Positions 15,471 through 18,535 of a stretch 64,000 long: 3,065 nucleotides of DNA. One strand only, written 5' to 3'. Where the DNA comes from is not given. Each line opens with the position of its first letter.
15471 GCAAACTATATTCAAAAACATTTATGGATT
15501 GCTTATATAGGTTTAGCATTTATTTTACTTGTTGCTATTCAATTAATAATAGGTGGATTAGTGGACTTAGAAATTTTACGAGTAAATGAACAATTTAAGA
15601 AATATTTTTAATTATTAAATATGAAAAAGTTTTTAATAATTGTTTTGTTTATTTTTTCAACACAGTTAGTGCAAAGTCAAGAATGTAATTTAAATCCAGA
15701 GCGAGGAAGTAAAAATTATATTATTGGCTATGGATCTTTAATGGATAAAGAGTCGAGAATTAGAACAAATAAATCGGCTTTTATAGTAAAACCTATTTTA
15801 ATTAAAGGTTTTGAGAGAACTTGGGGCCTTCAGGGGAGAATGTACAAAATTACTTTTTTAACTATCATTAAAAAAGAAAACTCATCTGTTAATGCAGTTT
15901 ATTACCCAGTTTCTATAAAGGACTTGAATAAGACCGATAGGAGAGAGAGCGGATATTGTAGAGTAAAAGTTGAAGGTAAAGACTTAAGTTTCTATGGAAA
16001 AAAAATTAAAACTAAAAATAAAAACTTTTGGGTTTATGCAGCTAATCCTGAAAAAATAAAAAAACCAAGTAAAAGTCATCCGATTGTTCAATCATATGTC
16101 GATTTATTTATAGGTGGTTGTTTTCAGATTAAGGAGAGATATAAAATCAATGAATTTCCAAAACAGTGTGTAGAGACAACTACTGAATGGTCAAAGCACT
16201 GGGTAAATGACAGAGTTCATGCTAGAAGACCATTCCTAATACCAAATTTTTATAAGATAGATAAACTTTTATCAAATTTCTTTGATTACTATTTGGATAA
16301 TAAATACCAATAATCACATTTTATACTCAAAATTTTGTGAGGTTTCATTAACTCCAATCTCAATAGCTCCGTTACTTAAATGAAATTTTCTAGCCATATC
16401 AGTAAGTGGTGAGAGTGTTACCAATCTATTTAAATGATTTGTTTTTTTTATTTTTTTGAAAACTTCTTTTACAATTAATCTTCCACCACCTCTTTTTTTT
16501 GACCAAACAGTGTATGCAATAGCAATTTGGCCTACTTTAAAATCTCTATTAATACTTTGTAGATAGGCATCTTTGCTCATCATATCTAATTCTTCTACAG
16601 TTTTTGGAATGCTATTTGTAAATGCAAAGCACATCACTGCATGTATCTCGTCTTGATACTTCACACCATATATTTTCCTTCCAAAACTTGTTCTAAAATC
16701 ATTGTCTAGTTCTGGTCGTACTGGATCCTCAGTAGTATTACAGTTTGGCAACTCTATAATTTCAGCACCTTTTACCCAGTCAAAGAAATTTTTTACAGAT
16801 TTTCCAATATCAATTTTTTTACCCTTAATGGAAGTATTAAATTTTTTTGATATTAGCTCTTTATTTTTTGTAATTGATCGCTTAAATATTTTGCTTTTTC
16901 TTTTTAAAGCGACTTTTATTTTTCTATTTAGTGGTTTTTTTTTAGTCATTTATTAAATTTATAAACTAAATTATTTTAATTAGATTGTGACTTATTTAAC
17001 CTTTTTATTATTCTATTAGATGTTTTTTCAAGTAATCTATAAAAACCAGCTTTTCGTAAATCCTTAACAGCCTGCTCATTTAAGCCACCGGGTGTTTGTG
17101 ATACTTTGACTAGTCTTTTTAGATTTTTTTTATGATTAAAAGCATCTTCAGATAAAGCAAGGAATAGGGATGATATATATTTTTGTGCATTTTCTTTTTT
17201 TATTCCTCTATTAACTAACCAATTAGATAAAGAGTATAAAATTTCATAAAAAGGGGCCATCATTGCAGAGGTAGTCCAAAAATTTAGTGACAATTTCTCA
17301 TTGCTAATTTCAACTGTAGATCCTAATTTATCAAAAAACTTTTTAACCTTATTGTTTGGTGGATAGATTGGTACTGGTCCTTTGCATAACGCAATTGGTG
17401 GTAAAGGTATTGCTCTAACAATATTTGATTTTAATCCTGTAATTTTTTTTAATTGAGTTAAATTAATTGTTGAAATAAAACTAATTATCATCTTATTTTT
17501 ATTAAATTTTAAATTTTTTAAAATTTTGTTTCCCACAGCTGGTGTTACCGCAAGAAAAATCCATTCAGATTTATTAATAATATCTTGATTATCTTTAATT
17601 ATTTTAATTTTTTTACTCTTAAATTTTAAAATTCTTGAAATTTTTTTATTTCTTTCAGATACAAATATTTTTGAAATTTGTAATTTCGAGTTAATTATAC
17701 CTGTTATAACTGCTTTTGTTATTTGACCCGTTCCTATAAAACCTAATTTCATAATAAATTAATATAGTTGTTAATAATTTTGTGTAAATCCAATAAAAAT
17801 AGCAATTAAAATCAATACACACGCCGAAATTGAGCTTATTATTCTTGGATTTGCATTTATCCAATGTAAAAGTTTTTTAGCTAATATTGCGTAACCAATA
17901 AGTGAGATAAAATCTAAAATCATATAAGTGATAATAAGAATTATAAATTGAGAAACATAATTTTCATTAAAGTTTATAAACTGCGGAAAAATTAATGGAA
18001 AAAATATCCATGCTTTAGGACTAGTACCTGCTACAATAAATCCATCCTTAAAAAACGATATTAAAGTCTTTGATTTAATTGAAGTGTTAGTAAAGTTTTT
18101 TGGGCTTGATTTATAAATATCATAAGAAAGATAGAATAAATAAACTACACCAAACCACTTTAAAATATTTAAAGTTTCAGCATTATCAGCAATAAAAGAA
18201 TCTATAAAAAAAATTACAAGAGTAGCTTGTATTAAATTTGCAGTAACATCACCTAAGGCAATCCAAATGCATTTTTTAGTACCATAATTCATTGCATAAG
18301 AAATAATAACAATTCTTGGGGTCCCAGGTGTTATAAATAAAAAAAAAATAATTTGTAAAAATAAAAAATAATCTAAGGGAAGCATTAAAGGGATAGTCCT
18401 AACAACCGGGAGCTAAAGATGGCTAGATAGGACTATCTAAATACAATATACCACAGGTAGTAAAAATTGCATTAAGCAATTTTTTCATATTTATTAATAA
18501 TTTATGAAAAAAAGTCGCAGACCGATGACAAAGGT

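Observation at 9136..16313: Putative complete pyroglutamate / gamma-glutamyl scavenging system: exported GGCT + TRAP + PxpABC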

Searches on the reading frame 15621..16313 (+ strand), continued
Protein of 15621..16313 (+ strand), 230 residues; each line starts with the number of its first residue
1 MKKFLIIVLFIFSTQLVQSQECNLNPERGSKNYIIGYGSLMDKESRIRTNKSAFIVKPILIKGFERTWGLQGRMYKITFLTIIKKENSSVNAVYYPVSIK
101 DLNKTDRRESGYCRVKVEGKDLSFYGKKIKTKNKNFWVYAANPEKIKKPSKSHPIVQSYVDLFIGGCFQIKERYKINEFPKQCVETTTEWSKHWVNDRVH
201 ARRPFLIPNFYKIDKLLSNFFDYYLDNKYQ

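Call 45: search_protein_families(library=pfam, proteins=[L022:6766-7668:-, L022:7668-8861:-, L022:8890-9198:+, L022:9195-10004:+, L022:10996-12294:+, L022:12343-13035:+, L022:13024-14115:-, L022:14112-14924:-, L022:14979-15686:+, L022:15683-16120:-], max_evalue=0.001)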
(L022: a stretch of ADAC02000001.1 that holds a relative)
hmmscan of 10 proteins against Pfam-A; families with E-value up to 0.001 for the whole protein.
L022:6766-7668:- (300 aa): 1 family
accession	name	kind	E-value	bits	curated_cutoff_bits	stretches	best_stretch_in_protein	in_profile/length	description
PF00850.24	Hist_deacetyl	-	1.5e-60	205.5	27.9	1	18-279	1-285/298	Histone deacetylase domain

L022:7668-8861:- (397 aa): 4 families
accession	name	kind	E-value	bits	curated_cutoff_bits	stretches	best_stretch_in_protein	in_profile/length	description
PF01266.30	DAO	-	1.2e-38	134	27.9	1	4-390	1-349/353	FAD dependent oxidoreductase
PF07992.20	Pyr_redox_2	-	2.3e-06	27.7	26.1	0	3-81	1-58/291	Pyridine nucleotide-disulphide oxidoreductase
PF13450.12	NAD_binding_8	-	1.6e-05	25.6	21.9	1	7-37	1-29/68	NAD(P)-binding Rossmann-like domain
PF00070.33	Pyr_redox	-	3.5e-05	24.7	22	0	151-179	40-68/82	Pyridine nucleotide-disulphide oxidoreductase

L022:8890-9198:+ (102 aa): 0 families

L022:9195-10004:+ (269 aa): 6 families
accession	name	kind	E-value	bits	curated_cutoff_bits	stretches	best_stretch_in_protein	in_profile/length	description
PF00448.28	SRP54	-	1.5e-05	25.1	22.7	1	29-108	4-83/196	SRP54-type protein, GTPase domain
PF00485.24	PRK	-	3.5e-05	24.2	22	1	31-149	4-122/196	Phosphoribulokinase / Uridine kinase family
PF25199.1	nSTAND_NTPase5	-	0.0001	22.6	34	1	7-59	22-75/145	Novel STAND NTPase 5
PF24883.2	NPHP3_N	-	0.00013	22.7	24.8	1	23-107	19-97/164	Nephrocystin 3, N-terminal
PF20720.3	nSTAND3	-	0.00026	21.1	27.2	1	24-61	15-52/155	Novel STAND NTPase 3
PF01656.29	CbiA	-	0.00027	21.4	25.4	1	31-112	4-73/125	CobQ/CobB/MinD/ParA nucleotide binding domain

L022:10996-12294:+ (432 aa): 1 family
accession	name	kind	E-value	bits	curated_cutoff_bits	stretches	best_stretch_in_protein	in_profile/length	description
PF01053.26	Cys_Met_Meta_PP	-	7.8e-116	387.2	27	1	10-431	2-381/381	Cys/Met metabolism PLP-dependent enzyme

L022:12343-13035:+ (230 aa): 2 families
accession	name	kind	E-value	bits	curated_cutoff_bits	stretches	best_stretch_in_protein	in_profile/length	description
PF00106.31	adh_short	-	2.1e-13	50.6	26.6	1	6-190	2-192/195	short chain dehydrogenase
PF13561.12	adh_short_C2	-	3e-08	34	27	1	35-195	43-191/236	Enoyl-(Acyl carrier protein) reductase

L022:13024-14115:- (363 aa): 1 family
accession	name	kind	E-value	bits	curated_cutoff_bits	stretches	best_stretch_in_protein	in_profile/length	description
PF13472.12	Lipase_GDSL_2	-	0.00018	22.5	32.9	0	264-352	88-178/178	GDSL-like Lipase/Acylhydrolase family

L022:14112-14924:- (270 aa): 1 family
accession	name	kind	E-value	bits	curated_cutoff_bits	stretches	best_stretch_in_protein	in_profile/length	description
PF02668.22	TauD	-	1.4e-52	179.7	27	1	8-268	3-267/267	Taurine catabolism dioxygenase TauD, TfdA family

L022:14979-15686:+ (235 aa): 0 families

L022:15683-16120:- (145 aa): 12 families
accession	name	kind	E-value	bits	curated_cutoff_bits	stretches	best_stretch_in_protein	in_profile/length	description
PF07719.23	TPR_2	-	2.9e-11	43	27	1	68-100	2-34/34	Tetratricopeptide repeat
PF14559.12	TPR_19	-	3.4e-10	40.5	25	2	78-127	2-51/68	Tetratricopeptide repeat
PF13428.12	TPR_14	-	7.9e-08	32.7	23.5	1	67-110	1-44/44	Tetratricopeptide repeat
PF13432.12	TPR_16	-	1.2e-07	32.5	32.7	1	35-99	1-63/65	Tetratricopeptide repeat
PF13431.12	TPR_17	-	3.4e-07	30.5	24.4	0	90-120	2-32/34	Tetratricopeptide repeat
PF13181.12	TPR_8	-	4.5e-07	30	25.7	1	68-100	2-34/34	Tetratricopeptide repeat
PF13429.12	TPR_15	-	9.9e-07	28.9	26.2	1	31-131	109-210/280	Tetratricopeptide repeat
PF00515.34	TPR_1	-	2e-06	27.8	27.8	1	74-100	8-34/34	Tetratricopeptide repeat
PF13424.12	TPR_12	-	2.6e-05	24.7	30.1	0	69-120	5-64/77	Tetratricopeptide repeat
PF12895.13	ANAPC3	-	0.00023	21.8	27.2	0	44-123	2-78/82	Anaphase-promoting complex, cyclosome, subunit 3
PF13414.12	TPR_11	-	0.0003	20.8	26.8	1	76-112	3-39/42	TPR repeat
PF24575.1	TPR_Slam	-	0.00049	20.9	35.2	0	18-62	36-78/104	Surface lipoprotein assembly modifier, N-terminal TPR repeats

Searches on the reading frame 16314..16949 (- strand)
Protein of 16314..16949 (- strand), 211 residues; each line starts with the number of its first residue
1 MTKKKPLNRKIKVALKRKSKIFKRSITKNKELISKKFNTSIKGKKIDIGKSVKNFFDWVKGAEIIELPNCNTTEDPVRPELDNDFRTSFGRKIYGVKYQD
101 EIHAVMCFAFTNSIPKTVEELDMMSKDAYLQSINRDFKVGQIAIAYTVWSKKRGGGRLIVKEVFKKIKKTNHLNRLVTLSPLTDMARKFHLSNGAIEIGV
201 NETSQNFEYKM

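Call 3: search_protein_families(library=pfam, proteins=[window:16314-16949:-], max_evalue=0.01)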
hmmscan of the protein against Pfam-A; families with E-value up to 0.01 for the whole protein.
window:16314-16949:- (211 aa): 1 family
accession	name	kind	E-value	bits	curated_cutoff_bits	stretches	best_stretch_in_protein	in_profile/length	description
PF05292.17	MCD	-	0.0085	16.2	23.2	0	105-192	60-147/253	Malonyl-CoA decarboxylase C-terminal domain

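Call 4: search_protein_families(library=ncbifam, proteins=[window:16314-16949:-], max_evalue=0.01)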
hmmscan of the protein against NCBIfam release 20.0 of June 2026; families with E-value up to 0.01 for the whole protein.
window:16314-16949:- (211 aa): 0 families

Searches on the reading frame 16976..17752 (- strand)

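Call 32: search_protein_families(library=ncbifam, proteins=[window:16976-17752:-], max_evalue=0.00001)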
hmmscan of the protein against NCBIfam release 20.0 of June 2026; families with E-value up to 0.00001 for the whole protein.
window:16976-17752:- (258 aa): 6 families
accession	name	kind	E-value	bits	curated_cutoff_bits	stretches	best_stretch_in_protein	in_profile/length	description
NF005063.0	PRK06476.1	equivalog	7e-91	304.3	254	1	1-256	1-257/258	pyrroline-5-carboxylate reductase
TIGR00112.1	proC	equivalog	1.1e-26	94.1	196.75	1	3-251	1-259/263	pyrroline-5-carboxylate reductase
NF005814.0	PRK07680.1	equivalog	6.3e-16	58.4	278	1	1-247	1-259/275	late competence protein ComER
NF008839.0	PRK11880.2-4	equivalog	1.5e-14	54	288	1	1-238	2-235/252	pyrroline-5-carboxylate reductase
NF005813.0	PRK07679.1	exception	2e-12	47.1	404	1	3-241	6-254/279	pyrroline-5-carboxylate reductase ProI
NF005384.0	PRK06928.1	exception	1.1e-07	31.7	301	1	2-116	3-120/277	pyrroline-5-carboxylate reductase ProG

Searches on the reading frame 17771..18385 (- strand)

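Call 32: search_protein_families(library=ncbifam, proteins=[window:17771-18385:-], max_evalue=0.00001)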
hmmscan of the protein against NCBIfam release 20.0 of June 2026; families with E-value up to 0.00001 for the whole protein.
window:17771-18385:- (204 aa): 3 families
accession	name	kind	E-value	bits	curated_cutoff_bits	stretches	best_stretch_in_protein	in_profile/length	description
NF007812.0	PRK10520.1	equivalog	2.4e-25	89.4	209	1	9-185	9-184/206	homoserine/homoserine lactone efflux protein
TIGR00949.1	2A76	subfamily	3.8e-18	65.9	183.95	1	19-196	1-183/185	homoserine/threonine efflux transporter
NF008201.0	PRK10958.1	equivalog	6.1e-14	52.1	165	1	5-201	9-204/212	leucine efflux protein LeuE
